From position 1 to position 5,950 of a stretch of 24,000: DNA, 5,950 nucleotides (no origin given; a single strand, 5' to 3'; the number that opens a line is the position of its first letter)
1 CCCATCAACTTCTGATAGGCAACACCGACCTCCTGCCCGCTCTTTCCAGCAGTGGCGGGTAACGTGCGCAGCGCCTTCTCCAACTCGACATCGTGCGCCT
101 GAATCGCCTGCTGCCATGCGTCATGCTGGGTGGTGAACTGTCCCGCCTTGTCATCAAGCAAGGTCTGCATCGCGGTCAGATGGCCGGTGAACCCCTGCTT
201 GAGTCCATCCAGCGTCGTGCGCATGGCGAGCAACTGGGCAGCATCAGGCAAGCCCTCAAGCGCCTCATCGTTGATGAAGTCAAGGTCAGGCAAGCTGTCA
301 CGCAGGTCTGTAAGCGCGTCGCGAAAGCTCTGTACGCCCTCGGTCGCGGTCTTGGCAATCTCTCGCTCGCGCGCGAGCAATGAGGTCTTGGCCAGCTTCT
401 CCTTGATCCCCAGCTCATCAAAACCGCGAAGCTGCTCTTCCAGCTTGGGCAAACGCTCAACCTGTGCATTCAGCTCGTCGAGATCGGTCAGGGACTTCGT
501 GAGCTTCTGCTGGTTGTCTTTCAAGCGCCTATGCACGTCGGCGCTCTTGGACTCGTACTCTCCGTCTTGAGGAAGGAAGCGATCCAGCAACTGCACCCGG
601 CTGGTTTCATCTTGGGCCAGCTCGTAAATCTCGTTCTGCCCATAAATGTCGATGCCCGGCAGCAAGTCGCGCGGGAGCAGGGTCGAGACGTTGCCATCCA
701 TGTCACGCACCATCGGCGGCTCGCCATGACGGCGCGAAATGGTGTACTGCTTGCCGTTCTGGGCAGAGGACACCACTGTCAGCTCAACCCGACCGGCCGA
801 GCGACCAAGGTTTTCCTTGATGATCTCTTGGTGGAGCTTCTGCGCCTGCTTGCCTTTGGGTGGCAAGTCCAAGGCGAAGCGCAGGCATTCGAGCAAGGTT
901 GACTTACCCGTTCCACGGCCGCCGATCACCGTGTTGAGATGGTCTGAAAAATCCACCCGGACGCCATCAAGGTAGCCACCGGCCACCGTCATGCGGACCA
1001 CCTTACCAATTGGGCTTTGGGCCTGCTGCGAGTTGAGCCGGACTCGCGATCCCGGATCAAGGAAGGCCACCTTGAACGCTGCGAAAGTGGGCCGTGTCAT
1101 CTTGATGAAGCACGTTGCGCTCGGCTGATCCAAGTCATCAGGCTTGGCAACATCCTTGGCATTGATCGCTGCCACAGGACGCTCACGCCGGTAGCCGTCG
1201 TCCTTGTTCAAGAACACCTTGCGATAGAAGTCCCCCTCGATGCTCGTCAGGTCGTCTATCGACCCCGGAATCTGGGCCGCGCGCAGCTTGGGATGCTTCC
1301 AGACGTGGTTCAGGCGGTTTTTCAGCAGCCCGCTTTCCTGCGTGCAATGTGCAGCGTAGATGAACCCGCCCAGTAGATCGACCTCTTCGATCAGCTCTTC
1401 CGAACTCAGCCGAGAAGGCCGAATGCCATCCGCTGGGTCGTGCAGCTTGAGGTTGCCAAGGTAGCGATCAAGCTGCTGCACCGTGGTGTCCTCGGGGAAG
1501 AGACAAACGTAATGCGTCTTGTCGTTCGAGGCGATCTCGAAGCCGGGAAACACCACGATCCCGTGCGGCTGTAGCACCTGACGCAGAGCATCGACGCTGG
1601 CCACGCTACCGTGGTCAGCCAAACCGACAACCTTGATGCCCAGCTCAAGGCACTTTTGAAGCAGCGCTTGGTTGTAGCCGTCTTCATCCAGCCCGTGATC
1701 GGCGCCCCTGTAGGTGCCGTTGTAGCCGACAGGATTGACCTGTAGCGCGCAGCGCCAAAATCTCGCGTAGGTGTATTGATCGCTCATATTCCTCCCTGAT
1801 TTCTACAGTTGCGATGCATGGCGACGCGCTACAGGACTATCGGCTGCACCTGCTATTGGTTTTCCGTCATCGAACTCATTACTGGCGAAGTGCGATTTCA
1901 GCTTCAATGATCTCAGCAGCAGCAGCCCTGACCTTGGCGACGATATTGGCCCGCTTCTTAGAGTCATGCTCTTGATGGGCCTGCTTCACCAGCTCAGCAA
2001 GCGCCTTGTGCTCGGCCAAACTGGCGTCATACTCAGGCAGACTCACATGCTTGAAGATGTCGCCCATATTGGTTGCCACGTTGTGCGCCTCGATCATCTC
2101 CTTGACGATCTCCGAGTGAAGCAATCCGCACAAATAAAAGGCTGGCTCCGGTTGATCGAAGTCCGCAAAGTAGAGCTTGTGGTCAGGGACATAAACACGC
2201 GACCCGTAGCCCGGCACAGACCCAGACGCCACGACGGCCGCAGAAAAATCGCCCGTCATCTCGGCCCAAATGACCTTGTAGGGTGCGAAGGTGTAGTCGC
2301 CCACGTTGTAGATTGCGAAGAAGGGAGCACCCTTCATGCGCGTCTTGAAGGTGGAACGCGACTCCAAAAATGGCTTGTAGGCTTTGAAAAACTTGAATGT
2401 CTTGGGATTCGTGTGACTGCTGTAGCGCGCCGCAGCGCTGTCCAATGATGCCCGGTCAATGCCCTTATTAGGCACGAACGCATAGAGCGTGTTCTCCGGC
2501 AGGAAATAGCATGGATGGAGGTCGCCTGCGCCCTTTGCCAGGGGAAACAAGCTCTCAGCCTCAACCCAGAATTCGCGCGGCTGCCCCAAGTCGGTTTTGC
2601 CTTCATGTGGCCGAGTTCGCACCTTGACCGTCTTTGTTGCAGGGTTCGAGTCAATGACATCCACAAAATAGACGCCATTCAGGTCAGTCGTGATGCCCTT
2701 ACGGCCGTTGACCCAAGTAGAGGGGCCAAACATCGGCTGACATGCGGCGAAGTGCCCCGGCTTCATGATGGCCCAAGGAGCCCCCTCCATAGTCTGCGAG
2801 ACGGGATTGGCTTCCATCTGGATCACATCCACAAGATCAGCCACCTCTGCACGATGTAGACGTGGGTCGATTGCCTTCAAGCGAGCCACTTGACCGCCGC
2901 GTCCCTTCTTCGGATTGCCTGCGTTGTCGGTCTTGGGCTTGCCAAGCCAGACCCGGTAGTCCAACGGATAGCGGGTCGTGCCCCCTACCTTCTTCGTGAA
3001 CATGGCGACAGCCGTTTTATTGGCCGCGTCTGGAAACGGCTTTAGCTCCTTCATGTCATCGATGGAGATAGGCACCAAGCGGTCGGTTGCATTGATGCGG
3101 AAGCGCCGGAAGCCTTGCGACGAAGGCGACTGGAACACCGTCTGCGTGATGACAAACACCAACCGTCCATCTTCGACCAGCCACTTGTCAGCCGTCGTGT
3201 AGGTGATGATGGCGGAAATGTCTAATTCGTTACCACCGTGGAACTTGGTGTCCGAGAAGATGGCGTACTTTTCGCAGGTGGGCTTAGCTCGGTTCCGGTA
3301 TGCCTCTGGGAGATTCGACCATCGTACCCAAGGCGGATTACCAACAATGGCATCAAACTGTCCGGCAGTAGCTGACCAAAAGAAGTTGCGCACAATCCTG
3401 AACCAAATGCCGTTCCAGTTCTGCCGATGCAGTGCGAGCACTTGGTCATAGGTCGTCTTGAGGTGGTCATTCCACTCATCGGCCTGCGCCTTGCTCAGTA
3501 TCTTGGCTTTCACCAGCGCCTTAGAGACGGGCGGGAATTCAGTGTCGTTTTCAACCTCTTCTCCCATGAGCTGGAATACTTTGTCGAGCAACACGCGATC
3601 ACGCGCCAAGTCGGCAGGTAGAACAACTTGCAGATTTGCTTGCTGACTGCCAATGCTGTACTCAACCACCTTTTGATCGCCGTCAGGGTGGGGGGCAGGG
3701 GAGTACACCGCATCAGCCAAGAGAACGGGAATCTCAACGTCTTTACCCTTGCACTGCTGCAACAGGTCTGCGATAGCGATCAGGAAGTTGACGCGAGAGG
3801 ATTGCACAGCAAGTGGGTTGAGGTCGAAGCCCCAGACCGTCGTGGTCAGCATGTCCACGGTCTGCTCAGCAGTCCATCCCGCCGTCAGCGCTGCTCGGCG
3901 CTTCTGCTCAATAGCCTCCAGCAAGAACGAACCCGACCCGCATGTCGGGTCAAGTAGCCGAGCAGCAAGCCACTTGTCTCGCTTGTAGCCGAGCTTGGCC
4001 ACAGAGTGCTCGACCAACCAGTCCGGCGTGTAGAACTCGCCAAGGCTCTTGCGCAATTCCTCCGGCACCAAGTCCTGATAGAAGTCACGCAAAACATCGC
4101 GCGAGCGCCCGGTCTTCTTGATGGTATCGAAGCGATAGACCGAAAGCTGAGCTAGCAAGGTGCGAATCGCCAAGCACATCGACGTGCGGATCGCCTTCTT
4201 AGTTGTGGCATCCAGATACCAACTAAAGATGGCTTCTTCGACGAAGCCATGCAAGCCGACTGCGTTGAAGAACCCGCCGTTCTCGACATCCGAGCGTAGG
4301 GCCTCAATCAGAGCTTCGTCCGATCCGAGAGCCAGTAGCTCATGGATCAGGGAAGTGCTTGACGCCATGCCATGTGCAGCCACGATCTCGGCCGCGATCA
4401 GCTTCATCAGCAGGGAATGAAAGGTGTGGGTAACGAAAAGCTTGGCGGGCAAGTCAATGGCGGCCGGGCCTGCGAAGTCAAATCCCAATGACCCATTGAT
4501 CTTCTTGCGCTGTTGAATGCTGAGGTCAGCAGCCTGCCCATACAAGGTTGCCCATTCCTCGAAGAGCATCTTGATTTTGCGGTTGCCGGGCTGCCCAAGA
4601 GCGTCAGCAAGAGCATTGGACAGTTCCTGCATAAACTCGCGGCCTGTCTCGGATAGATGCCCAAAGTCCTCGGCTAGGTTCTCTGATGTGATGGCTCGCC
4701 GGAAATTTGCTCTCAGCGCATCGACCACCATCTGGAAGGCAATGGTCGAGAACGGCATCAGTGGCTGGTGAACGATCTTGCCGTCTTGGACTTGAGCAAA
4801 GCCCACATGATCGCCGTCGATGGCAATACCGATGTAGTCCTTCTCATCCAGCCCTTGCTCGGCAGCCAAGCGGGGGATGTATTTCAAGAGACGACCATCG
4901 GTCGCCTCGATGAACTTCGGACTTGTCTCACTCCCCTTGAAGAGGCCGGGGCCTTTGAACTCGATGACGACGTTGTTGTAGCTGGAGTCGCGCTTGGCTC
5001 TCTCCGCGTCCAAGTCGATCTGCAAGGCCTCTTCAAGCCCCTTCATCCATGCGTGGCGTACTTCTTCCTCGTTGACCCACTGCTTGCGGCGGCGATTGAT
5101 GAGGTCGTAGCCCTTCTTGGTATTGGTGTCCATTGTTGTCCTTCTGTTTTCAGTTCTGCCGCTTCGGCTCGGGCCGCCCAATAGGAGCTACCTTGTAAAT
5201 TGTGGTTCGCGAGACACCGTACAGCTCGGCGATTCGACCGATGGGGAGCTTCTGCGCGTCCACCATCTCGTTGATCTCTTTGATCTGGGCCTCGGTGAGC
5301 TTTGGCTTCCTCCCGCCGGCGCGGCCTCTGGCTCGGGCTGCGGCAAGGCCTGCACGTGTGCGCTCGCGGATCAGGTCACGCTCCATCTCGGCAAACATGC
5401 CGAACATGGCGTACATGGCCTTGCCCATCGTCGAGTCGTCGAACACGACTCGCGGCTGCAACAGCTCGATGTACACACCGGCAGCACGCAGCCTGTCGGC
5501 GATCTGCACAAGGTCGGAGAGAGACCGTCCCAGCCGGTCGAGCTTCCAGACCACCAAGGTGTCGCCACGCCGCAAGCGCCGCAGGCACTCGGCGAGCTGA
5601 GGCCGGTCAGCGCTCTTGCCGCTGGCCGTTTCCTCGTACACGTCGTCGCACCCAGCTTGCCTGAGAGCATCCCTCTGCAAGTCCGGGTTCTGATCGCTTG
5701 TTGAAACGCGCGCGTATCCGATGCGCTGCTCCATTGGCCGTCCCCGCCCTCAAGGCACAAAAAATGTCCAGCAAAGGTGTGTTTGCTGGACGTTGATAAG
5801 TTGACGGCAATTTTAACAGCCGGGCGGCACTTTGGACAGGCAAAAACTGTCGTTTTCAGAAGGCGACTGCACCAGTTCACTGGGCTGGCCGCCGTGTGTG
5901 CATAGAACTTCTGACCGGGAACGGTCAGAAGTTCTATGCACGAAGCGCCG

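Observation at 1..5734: Resolvase-linked pair: a 1084-aa MmeI/PglX-like methyltransferase followed by a PHP-SMC ATPase, a candidate two-component defence module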

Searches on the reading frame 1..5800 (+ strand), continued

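Call 60: search_protein_families(library=pfam, proteins=[L085:1988-3538:+, L085:3538-4758:+, L085:9083-13228:+, L076:2929-6147:+, L076:6642-7847:+, L083:636-3791:+, L083:3843-6188:+, L077:2109-5849:+, L077:6015-7844:+, L056:5683-7119:+], max_evalue=0.0001)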
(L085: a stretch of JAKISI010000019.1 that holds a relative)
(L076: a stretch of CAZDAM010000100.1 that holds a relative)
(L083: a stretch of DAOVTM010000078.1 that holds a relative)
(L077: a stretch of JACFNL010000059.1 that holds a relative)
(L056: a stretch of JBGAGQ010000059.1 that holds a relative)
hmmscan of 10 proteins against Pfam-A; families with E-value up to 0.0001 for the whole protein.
L085:1988-3538:+ (517 aa): 1 family
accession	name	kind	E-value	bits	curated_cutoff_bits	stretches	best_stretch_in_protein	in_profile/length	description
PF09660.15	DUF2397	-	5.7e-149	497.5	28.5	1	6-506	1-482/483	Protein of unknown function (DUF2397)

L085:3538-4758:+ (407 aa): 1 family
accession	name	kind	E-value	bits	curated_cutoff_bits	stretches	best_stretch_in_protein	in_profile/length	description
PF09661.15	DUF2398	-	7e-96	321.9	26.9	1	24-393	1-360/363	Protein of unknown function (DUF2398)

L085:9083-13228:+ (1382 aa): 1 family
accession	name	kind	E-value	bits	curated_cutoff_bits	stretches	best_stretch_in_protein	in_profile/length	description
PF13558.12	SbcC_Walker_B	-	2.6e-21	76.1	27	1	1232-1313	2-89/90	SbcC/RAD50-like, Walker B motif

L076:2929-6147:+ (1073 aa): 5 families
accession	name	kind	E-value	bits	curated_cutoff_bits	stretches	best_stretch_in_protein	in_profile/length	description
PF07733.18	DNA_pol3_alpha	-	2.1e-74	250.9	23.9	1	325-586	2-260/260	Bacterial DNA polymerase III alpha NTPase domain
PF17657.6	DNA_pol3_finger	-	3.5e-55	186.3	22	1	589-754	1-166/166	Bacterial DNA polymerase III alpha subunit finger domain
PF02811.25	PHP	-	2.8e-22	80.2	26.4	1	50-201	5-159/164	PHP domain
PF14579.12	HHH_6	-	7e-17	61.9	25.6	1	827-913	1-90/90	Helix-hairpin-helix motif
PF01336.31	tRNA_anti-codon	-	1.9e-06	28.2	27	1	1011-1061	12-62/75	OB-fold nucleic acid binding domain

L076:6642-7847:+ (402 aa): 2 families
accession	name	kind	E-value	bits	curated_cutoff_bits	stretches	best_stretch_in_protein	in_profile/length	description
PF00211.25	Guanylate_cyc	-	1e-20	74.6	21.9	1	112-292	3-176/183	Adenylate and Guanylate cyclase catalytic domain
PF00111.32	Fer2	-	5.2e-10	39.6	21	1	11-83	9-76/77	2Fe-2S iron-sulfur cluster binding domain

L083:636-3791:+ (1052 aa): 4 families
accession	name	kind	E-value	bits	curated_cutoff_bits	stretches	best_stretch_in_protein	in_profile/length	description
PF00176.29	SNF2-rel_dom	-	2.4e-59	201.3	24.9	1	584-864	1-287/290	SNF2-related domain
PF00271.37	Helicase_C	-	9.3e-20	71.4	23.5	1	883-993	4-110/110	Helicase conserved C-terminal domain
PF04851.21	ResIII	-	4.8e-10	40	22.5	1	580-745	3-163/164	Type III restriction enzyme, res subunit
PF00270.35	DEAD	-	1.1e-06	28.9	26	1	607-748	22-163/167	DEAD/DEAH box helicase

L083:3843-6188:+ (782 aa): 3 families
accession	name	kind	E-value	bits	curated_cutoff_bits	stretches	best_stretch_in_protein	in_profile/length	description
PF02518.31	HATPase_c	-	1e-29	103.6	26.4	1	499-611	1-107/111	Histidine kinase-, DNA gyrase B-, and HSP90-like ATPase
PF00072.30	Response_reg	-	8e-24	84.4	30.2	2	637-704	1-68/111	Response regulator receiver domain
PF00512.31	HisKA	-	2.9e-21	75.7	26.9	1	387-452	1-66/66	His Kinase A (phospho-acceptor) domain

L077:2109-5849:+ (1247 aa): 16 families
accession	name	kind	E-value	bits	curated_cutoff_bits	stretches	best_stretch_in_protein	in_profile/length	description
PF07719.23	TPR_2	-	1e-25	88.1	27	0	345-376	3-34/34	Tetratricopeptide repeat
PF00515.34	TPR_1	-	2.1e-24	84.7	27.8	0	377-405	1-29/34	Tetratricopeptide repeat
PF14559.12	TPR_19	-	3.5e-24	85.4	25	0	354-397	2-45/68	Tetratricopeptide repeat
PF13431.12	TPR_17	-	1.1e-23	81.9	24.4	0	366-397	2-33/34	Tetratricopeptide repeat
PF13428.12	TPR_14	-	2.1e-18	65.4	23.5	0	346-386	4-44/44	Tetratricopeptide repeat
PF13432.12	TPR_16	-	2.6e-18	66.6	32.7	1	568-623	2-57/65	Tetratricopeptide repeat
PF13181.12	TPR_8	-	3.4e-16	58.4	25.7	0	379-405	3-29/34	Tetratricopeptide repeat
PF13414.12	TPR_11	-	2.3e-14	53.2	26.8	1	573-609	4-40/42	TPR repeat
PF23914.1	TPR_CcmH_CycH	-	6.9e-12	45.9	42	0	360-403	33-76/158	Cytochrome c-type biogenesis protein H TPR domain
PF12895.13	ANAPC3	-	1.5e-10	41.6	27.2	0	350-402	30-81/82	Anaphase-promoting complex, cyclosome, subunit 3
PF13174.12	TPR_6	-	1.3e-09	38.5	26.3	0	379-405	2-28/33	Tetratricopeptide repeat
PF13424.12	TPR_12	-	2.1e-09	37.8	30.1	0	346-405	6-73/77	Tetratricopeptide repeat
PF13371.12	TPR_9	-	5.1e-08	33.2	35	0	535-595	2-61/73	Tetratricopeptide repeat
PF25064.1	ARM_TT21_5th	-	1.5e-07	32.1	27.8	0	757-804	17-64/117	TT21 fifth ARM repeats domain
PF07721.20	TPR_4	-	6.6e-07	29.8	27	0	178-201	3-26/26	Tetratricopeptide repeat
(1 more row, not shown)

L077:6015-7844:+ (610 aa): 3 families
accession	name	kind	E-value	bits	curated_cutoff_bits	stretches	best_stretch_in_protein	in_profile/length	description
PF00183.23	HSP90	-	1.2e-64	219.7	24.4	1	209-607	78-487/518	Hsp90 protein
PF13589.12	HATPase_c_3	-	1.2e-09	38.7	25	1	32-141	7-94/137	Histidine kinase-, DNA gyrase B-, and HSP90-like ATPase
PF02518.31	HATPase_c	-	1.7e-07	32.1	26.4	1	31-178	5-107/111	Histidine kinase-, DNA gyrase B-, and HSP90-like ATPase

L056:5683-7119:+ (479 aa): 0 families

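Call 69: search_solved_structures(query=A1, max_evalue=0.1, show_alignments=0)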
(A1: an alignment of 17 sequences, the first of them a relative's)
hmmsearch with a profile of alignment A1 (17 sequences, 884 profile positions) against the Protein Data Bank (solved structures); distinct sequences matched with E-value up to 0.1: 10.
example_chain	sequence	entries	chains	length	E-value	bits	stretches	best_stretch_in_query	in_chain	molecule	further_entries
6zz6_B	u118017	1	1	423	7.6e-06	27.7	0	278-307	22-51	Structural maintenance of chromosomes protein 3,Structural maintenance of chromosomes prot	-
4kv9_A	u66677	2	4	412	0.0022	19.5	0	287-371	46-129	Septin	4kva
5dac_A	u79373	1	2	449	0.0046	18.5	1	278-352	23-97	Putative uncharacterized protein,Putative uncharacterized protein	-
4ux3_A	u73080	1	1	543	0.0049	18.4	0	278-307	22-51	STRUCTURAL MAINTENANCE OF CHROMOSOMES PROTEIN 3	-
6qpw_C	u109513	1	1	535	0.0071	17.8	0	278-307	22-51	Structural maintenance of chromosomes protein 3,Structural maintenance of chromosomes prot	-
7nhl_0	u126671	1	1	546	0.0084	17.6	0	748-800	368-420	Lincosamide-streptogramin A resistance protein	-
7nhk_0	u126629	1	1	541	0.017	16.6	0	746-809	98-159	ABC-F type ribosomal protection protein Lsa(A)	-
5da9_A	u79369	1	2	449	0.022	16.2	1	278-352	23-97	Putative uncharacterized protein,Putative uncharacterized protein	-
7kyo_B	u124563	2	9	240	0.027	15.9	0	754-829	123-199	Manganese ABC transporter, ATP-binding protein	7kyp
5djn_A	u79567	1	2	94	0.068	14.6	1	414-476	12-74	Kinesin-like protein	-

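Call 76: search_protein_families(library=padloc, proteins=[L021:10667-11902:+, L034:10677-11924:+, L034:8001-10670:+, L077:8001-10655:+, L001:4447-7101:-], max_evalue=0.00001)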
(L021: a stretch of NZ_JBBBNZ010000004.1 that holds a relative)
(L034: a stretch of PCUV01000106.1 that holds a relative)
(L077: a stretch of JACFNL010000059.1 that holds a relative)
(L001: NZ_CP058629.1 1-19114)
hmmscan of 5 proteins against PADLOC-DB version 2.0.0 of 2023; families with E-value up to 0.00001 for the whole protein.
L021:10667-11902:+ (412 aa): 3 families
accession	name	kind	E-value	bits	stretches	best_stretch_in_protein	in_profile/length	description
PDLC02394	pAgo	-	3.1e-16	56.3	1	37-368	66-390/1121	-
PDLC02402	Aga_SIR2-PNTD1-PNTD2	-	1.3e-15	54.6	1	131-408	296-562/876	Class I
PDLC02418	Aga_SIR2-Kinase-PNTD1-PNTD2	-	1.1e-13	48.3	1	130-401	154-431/756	Class I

L034:10677-11924:+ (416 aa): 3 families
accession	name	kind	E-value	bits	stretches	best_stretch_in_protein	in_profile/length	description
PDLC02394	pAgo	-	1.1e-12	44.6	1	31-379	55-396/1121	-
PDLC02402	Aga_SIR2-PNTD1-PNTD2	-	8.6e-12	42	1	134-405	296-554/876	Class I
PDLC02418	Aga_SIR2-Kinase-PNTD1-PNTD2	-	1.8e-11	41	1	133-394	154-422/756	Class I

L034:8001-10670:+ (890 aa): 7 families
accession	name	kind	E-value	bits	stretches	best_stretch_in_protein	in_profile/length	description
PDLC02208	Ppl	-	2.6e-34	116.5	2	226-638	221-627/894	-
PDLC04135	mad3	-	5.7e-15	53.7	1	275-831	13-325/374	mads_3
PDLC04678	PDC-M49A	-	8.7e-10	35.5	0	790-843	569-623/681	-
PDLC02980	AriA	-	5.9e-08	31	0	286-351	1-73/304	-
PDLC00102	GajA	-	2.9e-06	24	0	279-318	18-57/532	AAA ATPase domain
PDLC03859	LmuB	-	8.9e-06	23.2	0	280-831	19-587/611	-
PDLC04680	PDC-M49A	-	9.1e-06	22.5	0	788-845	558-614/674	-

L077:8001-10655:+ (885 aa): 15 families
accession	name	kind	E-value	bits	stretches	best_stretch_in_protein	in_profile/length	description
PDLC02208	Ppl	-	2e-37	126.8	2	75-649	79-643/894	-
PDLC04135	mad3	-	1.5e-17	62.2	1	272-826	13-325/374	mads_3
PDLC04678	PDC-M49A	-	1e-07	28.7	0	781-827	566-612/681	-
PDLC02979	AriA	-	1.3e-07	29.7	0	275-795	17-339/373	-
PDLC03862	LmuB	-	2.2e-07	27.6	1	262-356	9-89/643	-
PDLC04164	AriA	-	2.8e-07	28.4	0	762-829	168-237/253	-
PDLC02980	AriA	-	3.4e-07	28.5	0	764-827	236-302/304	-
PDLC04213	HEC-02A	-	8.2e-07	26.9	0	273-358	15-97/337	-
PDLC04680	PDC-M49A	-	1.4e-06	25.2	0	47-302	32-252/674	-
PDLC00102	GajA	-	2e-06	24.6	0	274-317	16-59/532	AAA ATPase domain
PDLC03863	LmuB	-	4.6e-06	23.6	0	261-577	4-291/610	-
PDLC03867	LmuB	-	5.7e-06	23.1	1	262-355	6-87/605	-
PDLC00250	LmuB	-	6.7e-06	23.1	0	277-370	23-107/582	AAA ATPase domain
PDLC02335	AbiLi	-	6.9e-06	23.3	0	478-827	127-240/326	AbiLi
PDLC00271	PtuA1|PtuA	-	9.8e-06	23.4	0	270-352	12-99/421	AAA ATPase domain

L001:4447-7101:- (884 aa): 10 families
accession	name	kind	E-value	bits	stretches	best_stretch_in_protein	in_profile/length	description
PDLC02208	Ppl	-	8.9e-35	118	2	223-643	220-635/894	-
PDLC04135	mad3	-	1.6e-16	58.8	1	273-825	13-325/374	mads_3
PDLC04678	PDC-M49A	-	5.4e-10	36.2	0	782-842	568-628/681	-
PDLC02980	AriA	-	2e-08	32.6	0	756-826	229-302/304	-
PDLC03859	LmuB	-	2.3e-08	31.7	1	277-652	18-317/611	-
PDLC03863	LmuB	-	2e-07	28.1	1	275-354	17-84/610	-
PDLC00102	GajA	-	3.6e-07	27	0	276-325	17-67/532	AAA ATPase domain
PDLC04164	AriA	-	2.2e-06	25.5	0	761-827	168-236/253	-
PDLC04679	PDC-M49A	-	3.6e-06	23.9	0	766-846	410-492/541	-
PDLC04213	HEC-02A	-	7.4e-06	23.7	0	276-321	17-62/337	-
